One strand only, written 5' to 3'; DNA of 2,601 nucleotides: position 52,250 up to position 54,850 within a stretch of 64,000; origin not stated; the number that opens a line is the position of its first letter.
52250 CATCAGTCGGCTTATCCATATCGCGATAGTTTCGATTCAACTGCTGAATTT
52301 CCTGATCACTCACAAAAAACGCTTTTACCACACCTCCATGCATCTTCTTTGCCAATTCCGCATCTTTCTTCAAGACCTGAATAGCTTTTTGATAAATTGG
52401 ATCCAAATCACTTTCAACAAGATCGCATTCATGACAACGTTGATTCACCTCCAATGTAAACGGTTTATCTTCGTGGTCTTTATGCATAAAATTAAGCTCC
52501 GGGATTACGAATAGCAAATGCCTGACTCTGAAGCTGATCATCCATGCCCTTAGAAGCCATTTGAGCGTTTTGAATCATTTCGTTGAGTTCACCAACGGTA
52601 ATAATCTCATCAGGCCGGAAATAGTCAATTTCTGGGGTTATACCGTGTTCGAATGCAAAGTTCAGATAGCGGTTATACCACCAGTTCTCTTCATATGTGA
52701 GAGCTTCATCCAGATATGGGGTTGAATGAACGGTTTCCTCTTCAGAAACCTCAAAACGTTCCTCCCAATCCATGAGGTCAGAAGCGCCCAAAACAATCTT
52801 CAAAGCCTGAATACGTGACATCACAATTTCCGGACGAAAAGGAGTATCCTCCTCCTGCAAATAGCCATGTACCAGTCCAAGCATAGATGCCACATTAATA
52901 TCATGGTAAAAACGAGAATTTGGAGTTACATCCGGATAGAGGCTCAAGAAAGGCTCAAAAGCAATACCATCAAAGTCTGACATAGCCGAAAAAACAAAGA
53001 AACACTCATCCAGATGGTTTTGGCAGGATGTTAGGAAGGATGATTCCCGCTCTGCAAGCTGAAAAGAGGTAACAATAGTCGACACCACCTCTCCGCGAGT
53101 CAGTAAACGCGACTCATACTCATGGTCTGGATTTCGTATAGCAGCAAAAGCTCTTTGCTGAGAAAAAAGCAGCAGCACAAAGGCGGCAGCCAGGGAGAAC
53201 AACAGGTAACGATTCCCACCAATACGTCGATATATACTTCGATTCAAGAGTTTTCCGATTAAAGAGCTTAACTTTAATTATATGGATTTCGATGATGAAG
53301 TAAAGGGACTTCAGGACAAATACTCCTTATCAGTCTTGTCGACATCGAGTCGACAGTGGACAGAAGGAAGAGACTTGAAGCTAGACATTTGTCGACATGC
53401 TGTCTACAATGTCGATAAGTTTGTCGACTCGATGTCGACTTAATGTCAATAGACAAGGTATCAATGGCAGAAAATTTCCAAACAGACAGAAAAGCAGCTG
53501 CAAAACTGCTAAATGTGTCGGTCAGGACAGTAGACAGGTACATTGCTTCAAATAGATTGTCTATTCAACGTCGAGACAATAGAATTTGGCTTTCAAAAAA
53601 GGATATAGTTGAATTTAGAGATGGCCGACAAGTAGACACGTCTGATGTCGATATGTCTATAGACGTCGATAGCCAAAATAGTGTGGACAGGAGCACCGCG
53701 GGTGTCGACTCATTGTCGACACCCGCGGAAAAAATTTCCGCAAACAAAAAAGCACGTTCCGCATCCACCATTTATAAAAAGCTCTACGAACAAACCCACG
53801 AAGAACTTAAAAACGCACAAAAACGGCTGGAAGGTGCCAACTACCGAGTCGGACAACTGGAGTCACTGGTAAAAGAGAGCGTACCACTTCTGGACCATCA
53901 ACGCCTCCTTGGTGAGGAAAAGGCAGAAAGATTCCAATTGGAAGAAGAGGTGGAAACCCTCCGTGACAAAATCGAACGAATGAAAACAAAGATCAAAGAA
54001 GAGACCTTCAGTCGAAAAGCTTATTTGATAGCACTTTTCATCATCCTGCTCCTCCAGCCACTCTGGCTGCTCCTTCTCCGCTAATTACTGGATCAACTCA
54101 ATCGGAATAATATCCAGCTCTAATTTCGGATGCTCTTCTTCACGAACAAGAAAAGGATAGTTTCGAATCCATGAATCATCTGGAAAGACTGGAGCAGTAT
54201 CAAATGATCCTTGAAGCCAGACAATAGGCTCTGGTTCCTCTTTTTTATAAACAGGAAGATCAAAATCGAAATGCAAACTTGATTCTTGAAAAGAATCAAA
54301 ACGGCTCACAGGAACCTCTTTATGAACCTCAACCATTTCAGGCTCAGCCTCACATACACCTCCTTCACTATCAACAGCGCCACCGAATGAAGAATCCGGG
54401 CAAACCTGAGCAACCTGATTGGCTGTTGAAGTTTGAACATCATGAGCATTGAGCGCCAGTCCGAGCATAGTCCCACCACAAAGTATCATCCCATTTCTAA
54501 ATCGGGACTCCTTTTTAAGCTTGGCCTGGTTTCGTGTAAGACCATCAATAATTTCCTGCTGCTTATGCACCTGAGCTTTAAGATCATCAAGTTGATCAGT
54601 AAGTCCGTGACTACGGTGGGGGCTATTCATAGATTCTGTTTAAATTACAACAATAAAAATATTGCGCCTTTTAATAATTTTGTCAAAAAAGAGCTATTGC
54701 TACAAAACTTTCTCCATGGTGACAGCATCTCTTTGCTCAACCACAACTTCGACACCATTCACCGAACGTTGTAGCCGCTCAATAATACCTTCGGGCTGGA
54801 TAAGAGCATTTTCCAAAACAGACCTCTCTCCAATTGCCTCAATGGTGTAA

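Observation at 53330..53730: Dense array of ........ palindromes across the promoter and 5' half of a membrane-anchored HTH gene, ending in a perfect 14-bp inverted repeat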

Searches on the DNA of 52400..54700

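Call 81: search_rna_families(source=window, start=52400, end=54700, threshold=evalue, max_evalue=1)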
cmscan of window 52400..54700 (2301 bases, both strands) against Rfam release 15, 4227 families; matches with E-value up to 1: 1.
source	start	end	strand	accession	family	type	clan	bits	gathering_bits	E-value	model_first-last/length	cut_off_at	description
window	54301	54382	-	RF01295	SCARNA7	Gene; snRNA; snoRNA; scaRNA;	-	15.2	65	0.6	167-325/330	no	Small Cajal body-specific RNA 7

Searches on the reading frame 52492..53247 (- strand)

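Call 6: search_protein_families(library=pfam, proteins=[window:52492-53247:-], max_evalue=0.01)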
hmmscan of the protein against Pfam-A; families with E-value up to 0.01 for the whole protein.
window:52492-53247:- (251 aa): 1 family
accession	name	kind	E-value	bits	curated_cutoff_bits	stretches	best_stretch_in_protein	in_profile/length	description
PF00395.25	SLH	-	0.00031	21.1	20.8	0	189-217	9-39/44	S-layer homology domain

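Call 46: search_protein_families(library=ncbifam, proteins=[window:52492-53247:-], max_evalue=0.1)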
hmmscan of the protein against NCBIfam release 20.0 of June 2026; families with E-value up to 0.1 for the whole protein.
window:52492-53247:- (251 aa): 0 families

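Call 89: search_protein_families(library=padloc, proteins=[window:52492-53247:-], max_evalue=0.01)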
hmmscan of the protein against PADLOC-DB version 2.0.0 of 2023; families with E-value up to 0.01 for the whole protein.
window:52492-53247:- (251 aa): 0 families
